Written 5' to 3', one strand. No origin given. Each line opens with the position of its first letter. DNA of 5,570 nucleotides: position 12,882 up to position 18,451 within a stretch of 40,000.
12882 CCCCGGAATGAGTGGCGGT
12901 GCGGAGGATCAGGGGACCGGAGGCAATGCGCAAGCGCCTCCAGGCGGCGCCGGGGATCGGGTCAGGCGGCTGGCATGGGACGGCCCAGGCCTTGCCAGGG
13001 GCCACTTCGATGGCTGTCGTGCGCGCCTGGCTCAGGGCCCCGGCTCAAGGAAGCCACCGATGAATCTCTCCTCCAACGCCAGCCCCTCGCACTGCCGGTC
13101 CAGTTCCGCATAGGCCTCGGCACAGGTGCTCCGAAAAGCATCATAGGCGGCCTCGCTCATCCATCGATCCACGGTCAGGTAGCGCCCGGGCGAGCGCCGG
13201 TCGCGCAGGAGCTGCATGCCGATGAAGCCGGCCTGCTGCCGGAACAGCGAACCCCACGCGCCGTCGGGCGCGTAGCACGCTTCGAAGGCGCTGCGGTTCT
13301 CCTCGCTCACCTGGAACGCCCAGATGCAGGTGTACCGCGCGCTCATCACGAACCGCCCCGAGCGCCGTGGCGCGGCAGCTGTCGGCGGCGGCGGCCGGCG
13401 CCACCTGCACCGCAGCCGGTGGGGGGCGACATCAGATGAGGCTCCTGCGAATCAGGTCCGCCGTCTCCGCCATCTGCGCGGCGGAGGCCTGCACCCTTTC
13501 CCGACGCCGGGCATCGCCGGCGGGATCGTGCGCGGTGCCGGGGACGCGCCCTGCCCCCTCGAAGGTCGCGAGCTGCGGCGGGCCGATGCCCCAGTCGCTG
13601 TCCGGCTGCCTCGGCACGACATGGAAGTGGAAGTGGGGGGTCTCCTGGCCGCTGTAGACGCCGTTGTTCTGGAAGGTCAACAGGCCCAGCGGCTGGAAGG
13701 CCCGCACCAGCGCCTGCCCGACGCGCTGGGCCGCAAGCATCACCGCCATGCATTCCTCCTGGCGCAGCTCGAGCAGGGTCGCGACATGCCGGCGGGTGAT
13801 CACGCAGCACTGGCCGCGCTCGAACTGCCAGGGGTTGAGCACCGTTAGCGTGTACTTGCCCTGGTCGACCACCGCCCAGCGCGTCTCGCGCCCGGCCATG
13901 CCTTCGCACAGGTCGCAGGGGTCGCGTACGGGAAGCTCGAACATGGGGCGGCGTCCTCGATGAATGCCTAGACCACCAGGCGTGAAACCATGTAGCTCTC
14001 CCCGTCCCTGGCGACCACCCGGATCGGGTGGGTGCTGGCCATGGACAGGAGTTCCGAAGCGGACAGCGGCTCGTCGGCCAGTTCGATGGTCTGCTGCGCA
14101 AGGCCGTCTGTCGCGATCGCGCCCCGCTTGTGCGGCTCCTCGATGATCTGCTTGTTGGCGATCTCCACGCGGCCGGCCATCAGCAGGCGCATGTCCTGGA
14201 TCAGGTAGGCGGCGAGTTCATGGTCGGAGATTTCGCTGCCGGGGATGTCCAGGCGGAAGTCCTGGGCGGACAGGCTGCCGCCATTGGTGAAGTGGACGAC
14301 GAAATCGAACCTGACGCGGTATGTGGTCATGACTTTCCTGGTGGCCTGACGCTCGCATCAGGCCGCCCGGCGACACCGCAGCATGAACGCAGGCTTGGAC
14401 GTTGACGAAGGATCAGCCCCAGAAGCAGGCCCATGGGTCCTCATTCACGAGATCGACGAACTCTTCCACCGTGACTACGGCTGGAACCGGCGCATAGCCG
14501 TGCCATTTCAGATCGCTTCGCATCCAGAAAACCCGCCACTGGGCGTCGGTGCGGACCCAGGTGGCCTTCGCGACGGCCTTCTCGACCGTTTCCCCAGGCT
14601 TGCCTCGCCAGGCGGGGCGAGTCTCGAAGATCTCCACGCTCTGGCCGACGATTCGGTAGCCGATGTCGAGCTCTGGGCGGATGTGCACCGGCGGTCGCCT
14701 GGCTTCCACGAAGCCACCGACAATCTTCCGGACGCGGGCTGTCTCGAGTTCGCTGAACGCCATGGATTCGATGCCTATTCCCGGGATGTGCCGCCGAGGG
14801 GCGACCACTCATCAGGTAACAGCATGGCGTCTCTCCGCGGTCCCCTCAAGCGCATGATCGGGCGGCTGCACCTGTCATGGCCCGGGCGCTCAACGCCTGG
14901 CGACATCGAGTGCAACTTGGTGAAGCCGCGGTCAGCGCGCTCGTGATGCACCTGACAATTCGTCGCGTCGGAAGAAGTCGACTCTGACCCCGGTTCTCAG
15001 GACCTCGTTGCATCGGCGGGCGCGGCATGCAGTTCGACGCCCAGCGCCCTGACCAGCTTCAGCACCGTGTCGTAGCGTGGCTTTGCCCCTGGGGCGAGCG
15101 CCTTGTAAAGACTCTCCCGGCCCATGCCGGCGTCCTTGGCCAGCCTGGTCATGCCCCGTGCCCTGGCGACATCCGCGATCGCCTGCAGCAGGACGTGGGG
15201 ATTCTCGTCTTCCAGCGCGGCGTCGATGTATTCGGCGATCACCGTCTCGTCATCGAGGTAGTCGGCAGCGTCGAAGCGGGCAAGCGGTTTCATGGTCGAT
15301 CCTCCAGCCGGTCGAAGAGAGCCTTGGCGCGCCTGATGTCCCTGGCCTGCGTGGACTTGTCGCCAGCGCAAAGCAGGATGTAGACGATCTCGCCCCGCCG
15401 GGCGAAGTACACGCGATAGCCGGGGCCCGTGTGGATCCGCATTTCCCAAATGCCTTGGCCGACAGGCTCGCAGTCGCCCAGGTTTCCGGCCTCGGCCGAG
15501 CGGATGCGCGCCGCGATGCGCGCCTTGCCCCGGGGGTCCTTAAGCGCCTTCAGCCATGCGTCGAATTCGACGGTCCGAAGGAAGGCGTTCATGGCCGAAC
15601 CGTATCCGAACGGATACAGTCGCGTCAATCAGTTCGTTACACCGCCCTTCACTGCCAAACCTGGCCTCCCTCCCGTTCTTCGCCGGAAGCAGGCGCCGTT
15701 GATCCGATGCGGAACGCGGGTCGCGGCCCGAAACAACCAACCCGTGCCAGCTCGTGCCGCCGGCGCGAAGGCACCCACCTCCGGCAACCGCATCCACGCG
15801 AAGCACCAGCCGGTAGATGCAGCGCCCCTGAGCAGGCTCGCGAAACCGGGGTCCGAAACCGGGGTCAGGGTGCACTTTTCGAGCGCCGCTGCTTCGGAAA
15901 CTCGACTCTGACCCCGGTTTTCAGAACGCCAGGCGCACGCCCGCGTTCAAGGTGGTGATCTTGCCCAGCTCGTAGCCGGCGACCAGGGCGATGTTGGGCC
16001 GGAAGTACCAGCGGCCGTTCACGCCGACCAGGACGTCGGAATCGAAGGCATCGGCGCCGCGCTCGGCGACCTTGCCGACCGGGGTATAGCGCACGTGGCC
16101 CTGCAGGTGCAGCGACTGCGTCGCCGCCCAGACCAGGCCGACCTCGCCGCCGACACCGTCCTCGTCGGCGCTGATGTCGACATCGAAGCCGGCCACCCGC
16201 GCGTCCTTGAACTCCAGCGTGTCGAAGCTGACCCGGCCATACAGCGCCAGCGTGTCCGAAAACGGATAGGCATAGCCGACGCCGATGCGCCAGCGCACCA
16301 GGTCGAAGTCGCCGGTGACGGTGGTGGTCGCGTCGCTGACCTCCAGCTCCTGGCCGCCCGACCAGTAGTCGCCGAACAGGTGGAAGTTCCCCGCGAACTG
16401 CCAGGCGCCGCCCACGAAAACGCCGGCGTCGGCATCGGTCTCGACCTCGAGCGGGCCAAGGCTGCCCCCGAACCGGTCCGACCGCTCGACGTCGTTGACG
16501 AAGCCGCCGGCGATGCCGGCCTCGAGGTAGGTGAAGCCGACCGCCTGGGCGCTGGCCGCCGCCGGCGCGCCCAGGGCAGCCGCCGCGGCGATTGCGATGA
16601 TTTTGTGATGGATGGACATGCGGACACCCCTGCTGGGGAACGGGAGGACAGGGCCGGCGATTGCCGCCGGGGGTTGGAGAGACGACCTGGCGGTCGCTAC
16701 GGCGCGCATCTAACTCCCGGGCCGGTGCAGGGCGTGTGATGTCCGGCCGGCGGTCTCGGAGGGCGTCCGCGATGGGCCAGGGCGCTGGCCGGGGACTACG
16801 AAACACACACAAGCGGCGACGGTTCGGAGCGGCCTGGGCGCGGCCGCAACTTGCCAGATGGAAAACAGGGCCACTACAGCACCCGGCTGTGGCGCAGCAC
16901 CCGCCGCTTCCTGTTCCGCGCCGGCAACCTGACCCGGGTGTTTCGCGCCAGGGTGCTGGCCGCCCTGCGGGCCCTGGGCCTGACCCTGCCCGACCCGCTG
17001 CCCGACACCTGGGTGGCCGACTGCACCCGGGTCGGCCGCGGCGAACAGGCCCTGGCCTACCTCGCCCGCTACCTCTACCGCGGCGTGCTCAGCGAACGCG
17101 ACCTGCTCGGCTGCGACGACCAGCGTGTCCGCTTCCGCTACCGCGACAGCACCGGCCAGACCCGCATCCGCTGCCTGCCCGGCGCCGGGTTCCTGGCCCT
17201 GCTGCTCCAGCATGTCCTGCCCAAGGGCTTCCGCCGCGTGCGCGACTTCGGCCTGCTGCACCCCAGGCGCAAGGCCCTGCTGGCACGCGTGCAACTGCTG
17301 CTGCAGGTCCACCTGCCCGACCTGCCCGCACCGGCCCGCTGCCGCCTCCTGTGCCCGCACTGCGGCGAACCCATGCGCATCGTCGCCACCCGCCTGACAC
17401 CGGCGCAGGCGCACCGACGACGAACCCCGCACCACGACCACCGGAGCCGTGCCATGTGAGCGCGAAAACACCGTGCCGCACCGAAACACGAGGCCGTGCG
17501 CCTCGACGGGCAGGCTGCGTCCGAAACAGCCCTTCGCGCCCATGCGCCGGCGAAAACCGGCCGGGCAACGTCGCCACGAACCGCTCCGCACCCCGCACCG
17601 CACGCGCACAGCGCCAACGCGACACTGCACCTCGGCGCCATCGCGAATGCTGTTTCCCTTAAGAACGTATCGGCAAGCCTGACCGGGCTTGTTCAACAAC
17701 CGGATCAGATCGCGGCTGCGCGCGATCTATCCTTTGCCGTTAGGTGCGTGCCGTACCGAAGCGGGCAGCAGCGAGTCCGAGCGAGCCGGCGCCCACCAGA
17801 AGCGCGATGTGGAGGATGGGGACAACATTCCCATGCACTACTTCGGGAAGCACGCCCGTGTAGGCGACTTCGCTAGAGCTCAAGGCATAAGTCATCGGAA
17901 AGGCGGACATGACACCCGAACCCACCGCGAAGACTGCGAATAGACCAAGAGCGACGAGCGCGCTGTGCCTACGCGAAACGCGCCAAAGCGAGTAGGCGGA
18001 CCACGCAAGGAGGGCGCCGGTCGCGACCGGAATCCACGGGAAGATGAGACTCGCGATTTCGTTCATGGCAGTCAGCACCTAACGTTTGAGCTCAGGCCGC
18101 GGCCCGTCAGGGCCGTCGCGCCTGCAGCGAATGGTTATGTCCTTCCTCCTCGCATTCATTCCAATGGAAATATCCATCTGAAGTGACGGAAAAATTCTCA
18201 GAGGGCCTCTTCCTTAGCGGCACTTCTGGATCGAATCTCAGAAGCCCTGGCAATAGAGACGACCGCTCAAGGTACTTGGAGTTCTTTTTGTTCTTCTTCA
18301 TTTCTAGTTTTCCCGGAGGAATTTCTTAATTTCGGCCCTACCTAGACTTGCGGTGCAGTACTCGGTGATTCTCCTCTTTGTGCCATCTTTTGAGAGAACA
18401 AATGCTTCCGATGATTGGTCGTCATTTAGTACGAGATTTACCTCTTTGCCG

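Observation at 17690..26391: Complete, apparently functional integron with ten cassettes of unknown function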

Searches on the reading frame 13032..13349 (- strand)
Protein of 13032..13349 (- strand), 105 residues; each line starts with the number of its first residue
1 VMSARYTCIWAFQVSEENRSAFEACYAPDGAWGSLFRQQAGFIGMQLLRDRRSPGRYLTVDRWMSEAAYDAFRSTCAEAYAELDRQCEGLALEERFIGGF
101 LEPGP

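Call 64: search_protein_families(library=pfam, proteins=[window:13032-13349:-], max_evalue=0.001)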
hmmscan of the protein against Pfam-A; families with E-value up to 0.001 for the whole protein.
window:13032-13349:- (105 aa): 1 family
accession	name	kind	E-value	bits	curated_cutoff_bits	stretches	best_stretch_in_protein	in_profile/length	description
PF03992.22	ABM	-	3e-10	40.6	23.1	1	7-75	3-69/78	Antibiotic biosynthesis monooxygenase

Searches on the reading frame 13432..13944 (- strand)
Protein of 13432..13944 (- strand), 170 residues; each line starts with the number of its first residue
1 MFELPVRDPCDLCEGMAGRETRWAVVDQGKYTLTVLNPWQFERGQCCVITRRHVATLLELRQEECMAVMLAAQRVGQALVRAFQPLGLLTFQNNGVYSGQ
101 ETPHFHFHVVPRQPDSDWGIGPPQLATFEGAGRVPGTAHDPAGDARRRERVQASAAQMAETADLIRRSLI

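Call 64: search_protein_families(library=pfam, proteins=[window:13432-13944:-], max_evalue=0.001)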
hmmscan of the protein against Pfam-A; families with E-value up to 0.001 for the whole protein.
window:13432-13944:- (170 aa): 2 families
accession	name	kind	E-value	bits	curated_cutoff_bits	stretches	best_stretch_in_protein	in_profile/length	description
PF01230.28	HIT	-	5.9e-14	52.9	21.5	1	43-114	26-97/98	HIT domain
PF11969.13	DcpS_C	-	0.00044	21.1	24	1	46-115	37-105/114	Scavenger mRNA decapping enzyme C-term binding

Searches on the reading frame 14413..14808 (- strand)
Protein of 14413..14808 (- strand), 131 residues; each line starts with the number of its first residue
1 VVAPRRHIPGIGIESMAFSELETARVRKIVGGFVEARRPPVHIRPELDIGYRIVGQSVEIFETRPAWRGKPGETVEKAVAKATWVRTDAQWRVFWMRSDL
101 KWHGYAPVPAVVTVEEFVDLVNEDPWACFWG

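Call 64: search_protein_families(library=pfam, proteins=[window:14413-14808:-], max_evalue=0.001)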
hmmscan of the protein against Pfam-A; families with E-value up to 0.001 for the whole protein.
window:14413-14808:- (131 aa): 1 family
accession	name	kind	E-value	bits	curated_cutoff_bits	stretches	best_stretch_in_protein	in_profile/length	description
PF11225.14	DUF3024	-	1.3e-37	128.9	24.9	1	18-131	1-112/112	Domain of unknown function (DUF3024)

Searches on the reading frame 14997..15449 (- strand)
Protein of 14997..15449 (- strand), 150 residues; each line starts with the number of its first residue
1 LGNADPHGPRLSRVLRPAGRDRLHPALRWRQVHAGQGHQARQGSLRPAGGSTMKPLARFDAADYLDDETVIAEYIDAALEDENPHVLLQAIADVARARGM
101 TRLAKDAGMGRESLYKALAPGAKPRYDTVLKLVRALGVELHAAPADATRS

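Call 64: search_protein_families(library=pfam, proteins=[window:14997-15449:-], max_evalue=0.001)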
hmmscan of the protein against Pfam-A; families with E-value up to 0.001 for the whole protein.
window:14997-15449:- (150 aa): 2 families
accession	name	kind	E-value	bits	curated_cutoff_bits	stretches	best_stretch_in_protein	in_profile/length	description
PF21716.3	dnstrm_HI1420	-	4.7e-36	123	27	1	56-143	2-89/90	Probable addiction module antidote protein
PF01381.28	HTH_3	-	0.00051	20.5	23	1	97-140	7-52/55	Helix-turn-helix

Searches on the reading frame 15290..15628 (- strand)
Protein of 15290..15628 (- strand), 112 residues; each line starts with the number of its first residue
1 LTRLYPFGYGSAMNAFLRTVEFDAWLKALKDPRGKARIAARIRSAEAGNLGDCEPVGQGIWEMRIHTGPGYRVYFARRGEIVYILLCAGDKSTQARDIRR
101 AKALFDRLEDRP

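Call 64: search_protein_families(library=pfam, proteins=[window:15290-15628:-], max_evalue=0.001)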
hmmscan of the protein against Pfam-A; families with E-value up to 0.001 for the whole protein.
window:15290-15628:- (112 aa): 1 family
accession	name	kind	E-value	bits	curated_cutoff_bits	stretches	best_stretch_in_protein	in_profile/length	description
PF05973.20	Gp49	-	3.7e-07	30.6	23.9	1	25-100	2-84/90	Phage derived protein Gp49-like (DUF891)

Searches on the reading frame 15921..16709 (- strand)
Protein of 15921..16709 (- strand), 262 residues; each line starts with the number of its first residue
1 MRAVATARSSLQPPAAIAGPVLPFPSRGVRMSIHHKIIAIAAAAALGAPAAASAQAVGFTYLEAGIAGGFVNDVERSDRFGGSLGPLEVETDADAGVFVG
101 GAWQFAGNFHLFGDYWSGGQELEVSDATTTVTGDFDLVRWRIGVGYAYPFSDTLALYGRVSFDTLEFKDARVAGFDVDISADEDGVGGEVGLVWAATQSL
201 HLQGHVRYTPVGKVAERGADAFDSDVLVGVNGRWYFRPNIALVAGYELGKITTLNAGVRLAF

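Call 7: search_protein_families(library=pfam, proteins=[window:15921-16709:-], max_evalue=0.01)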
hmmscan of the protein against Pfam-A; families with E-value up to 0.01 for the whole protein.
window:15921-16709:- (262 aa): 1 family
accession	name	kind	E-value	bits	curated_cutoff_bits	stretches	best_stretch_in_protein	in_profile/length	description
PF13505.12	OMP_b-brl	-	1.6e-09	38.6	28.7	1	39-230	2-171/175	Outer membrane protein beta-barrel domain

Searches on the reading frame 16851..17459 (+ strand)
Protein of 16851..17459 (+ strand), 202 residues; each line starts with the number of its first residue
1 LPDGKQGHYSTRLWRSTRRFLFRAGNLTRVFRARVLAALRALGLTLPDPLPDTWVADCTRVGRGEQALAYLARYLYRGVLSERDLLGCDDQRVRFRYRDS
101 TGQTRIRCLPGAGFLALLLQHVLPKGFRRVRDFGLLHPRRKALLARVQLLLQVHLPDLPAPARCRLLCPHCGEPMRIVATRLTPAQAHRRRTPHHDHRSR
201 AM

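Call 7: search_protein_families(library=pfam, proteins=[window:16851-17459:+], max_evalue=0.01)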
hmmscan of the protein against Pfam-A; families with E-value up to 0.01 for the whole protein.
window:16851-17459:+ (202 aa): 1 family
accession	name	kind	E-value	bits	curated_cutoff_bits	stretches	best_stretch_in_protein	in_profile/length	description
PF04986.18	Y2_Tnp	-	1.1e-25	91.2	20.9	1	14-139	34-178/183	Putative transposase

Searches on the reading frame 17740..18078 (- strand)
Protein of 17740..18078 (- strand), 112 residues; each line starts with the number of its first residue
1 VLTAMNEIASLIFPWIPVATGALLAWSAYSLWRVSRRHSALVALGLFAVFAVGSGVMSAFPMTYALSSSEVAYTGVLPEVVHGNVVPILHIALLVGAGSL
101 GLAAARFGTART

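Call 7: search_protein_families(library=pfam, proteins=[window:17740-18078:-], max_evalue=0.01)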
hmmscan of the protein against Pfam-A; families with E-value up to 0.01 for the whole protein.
window:17740-18078:- (112 aa): 1 family
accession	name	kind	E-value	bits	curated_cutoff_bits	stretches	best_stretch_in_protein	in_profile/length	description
PF06197.19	DUF998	-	7.7e-05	22.8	30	1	18-105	47-128/184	Protein of unknown function (DUF998)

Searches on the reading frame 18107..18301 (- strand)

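Call 7: search_protein_families(library=pfam, proteins=[window:18107-18301:-], max_evalue=0.01)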
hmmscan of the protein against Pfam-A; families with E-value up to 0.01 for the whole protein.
window:18107-18301:- (64 aa): 1 family
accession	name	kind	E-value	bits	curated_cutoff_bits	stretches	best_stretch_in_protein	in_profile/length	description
PF15434.11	FAM104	-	0.0003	21.7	27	1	14-62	58-104/109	Family 104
